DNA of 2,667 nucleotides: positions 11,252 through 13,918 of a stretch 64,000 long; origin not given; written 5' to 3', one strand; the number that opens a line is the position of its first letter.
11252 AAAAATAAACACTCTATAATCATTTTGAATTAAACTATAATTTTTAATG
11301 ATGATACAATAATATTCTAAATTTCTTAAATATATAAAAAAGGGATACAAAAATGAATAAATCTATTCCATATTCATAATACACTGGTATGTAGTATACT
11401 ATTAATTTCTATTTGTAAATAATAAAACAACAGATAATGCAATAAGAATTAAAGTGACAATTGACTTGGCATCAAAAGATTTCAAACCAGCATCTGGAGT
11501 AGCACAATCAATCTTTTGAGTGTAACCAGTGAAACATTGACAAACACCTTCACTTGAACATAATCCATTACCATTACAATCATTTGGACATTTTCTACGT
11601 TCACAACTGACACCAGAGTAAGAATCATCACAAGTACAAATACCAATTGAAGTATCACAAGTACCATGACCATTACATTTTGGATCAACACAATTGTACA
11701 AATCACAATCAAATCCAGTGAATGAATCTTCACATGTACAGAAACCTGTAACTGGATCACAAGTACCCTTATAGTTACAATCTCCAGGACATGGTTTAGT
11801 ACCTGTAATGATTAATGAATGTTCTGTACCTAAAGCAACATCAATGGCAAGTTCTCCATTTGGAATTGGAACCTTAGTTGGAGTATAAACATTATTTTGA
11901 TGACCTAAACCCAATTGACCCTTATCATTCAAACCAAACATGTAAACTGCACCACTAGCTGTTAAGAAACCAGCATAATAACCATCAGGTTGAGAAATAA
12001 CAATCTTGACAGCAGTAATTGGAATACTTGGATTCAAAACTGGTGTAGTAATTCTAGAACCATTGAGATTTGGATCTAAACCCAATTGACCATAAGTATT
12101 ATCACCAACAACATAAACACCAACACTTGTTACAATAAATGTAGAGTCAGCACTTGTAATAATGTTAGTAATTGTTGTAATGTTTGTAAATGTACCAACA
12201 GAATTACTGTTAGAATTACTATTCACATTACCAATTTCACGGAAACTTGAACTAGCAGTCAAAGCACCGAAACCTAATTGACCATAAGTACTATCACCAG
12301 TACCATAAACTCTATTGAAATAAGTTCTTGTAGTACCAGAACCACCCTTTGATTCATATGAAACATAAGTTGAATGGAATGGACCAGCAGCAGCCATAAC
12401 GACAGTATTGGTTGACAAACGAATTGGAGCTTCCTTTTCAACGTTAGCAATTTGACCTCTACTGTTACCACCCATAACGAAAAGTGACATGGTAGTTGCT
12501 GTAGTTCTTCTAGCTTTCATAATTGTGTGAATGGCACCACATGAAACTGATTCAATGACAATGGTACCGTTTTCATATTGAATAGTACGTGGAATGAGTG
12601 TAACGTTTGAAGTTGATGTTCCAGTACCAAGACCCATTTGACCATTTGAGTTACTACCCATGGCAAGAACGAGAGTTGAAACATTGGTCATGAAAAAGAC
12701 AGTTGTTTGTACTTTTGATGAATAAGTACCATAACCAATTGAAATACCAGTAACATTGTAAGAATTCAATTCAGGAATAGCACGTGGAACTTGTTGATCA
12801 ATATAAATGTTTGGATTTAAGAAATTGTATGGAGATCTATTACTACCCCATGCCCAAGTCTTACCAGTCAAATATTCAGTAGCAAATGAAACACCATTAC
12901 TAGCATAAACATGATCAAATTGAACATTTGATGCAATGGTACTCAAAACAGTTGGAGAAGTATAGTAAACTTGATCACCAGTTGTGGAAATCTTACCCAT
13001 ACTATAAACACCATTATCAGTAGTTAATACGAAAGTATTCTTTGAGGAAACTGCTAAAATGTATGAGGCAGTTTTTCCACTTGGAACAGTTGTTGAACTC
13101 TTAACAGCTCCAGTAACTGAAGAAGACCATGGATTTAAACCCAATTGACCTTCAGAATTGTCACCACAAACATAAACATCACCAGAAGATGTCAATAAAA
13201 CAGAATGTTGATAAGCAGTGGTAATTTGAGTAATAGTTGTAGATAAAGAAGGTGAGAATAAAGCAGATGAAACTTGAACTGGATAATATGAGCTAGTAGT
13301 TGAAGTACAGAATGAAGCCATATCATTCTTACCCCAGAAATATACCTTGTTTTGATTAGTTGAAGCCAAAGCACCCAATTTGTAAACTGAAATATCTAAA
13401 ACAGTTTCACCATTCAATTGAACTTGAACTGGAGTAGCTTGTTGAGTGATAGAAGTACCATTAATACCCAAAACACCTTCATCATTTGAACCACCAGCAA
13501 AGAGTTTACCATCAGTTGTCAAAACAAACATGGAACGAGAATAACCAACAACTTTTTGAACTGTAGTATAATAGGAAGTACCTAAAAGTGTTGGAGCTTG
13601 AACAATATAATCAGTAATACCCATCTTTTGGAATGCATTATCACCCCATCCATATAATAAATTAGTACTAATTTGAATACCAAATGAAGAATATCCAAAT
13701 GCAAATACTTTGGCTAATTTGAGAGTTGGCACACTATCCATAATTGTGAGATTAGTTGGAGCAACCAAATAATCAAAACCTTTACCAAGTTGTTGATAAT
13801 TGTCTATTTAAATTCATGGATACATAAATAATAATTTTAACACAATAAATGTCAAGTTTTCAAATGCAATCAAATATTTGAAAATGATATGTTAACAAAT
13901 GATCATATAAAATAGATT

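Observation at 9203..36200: Three conserved genes each need a single-nucleotide indel correction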

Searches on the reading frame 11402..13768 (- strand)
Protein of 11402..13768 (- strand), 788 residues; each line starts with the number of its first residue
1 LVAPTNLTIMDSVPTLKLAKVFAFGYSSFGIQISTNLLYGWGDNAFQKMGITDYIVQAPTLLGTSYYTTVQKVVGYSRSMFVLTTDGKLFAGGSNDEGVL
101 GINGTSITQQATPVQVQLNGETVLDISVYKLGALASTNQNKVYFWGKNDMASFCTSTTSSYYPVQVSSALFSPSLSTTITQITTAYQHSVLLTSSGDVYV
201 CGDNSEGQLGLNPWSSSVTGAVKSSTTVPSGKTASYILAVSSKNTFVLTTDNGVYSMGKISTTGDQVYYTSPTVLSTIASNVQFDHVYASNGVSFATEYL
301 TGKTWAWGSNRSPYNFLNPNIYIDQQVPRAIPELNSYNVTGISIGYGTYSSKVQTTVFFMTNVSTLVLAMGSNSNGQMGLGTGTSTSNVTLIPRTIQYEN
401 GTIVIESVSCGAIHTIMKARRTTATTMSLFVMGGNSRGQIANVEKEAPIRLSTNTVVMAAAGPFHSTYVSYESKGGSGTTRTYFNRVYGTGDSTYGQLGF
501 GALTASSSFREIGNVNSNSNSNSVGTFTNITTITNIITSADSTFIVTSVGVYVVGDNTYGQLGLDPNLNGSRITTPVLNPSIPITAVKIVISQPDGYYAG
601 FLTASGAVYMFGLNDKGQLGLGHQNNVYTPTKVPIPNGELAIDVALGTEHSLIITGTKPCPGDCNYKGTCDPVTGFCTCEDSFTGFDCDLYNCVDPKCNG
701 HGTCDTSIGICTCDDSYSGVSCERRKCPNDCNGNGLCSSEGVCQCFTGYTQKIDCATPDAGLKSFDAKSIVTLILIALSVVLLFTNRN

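Call 14: search_protein_families(library=pfam, proteins=[window:11402-13768:-], max_evalue=0.01)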
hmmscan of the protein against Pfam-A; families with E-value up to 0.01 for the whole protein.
window:11402-13768:- (788 aa): 7 families
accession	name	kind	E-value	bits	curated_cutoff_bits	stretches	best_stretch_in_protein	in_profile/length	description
PF25390.1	WD40_RLD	-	2.6e-80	270.9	150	3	121-466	31-361/363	RCC1-like domain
PF00415.24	RCC1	-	4.2e-49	165.3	21.7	4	605-654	1-50/50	Regulator of chromosome condensation (RCC1) repeat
PF13540.12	RCC1_2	-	1.3e-27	95.3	22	1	179-208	1-30/30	Regulator of chromosome condensation (RCC1) repeat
PF25024.1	EGF_TEN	-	2.2e-14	54.1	65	1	657-758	27-125/234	Teneurin EGF domain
PF23106.1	EGF_Teneurin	-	8.7e-13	48.5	24.3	3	695-724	2-29/30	Teneurin-like EGF domain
PF07974.19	EGF_2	-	2.4e-12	47.4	22.1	2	693-722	1-32/32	EGF-like domain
PF25384.1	Alsin_RLD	-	0.0039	17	100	0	87-199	242-353/405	Alsin RCC1-like domain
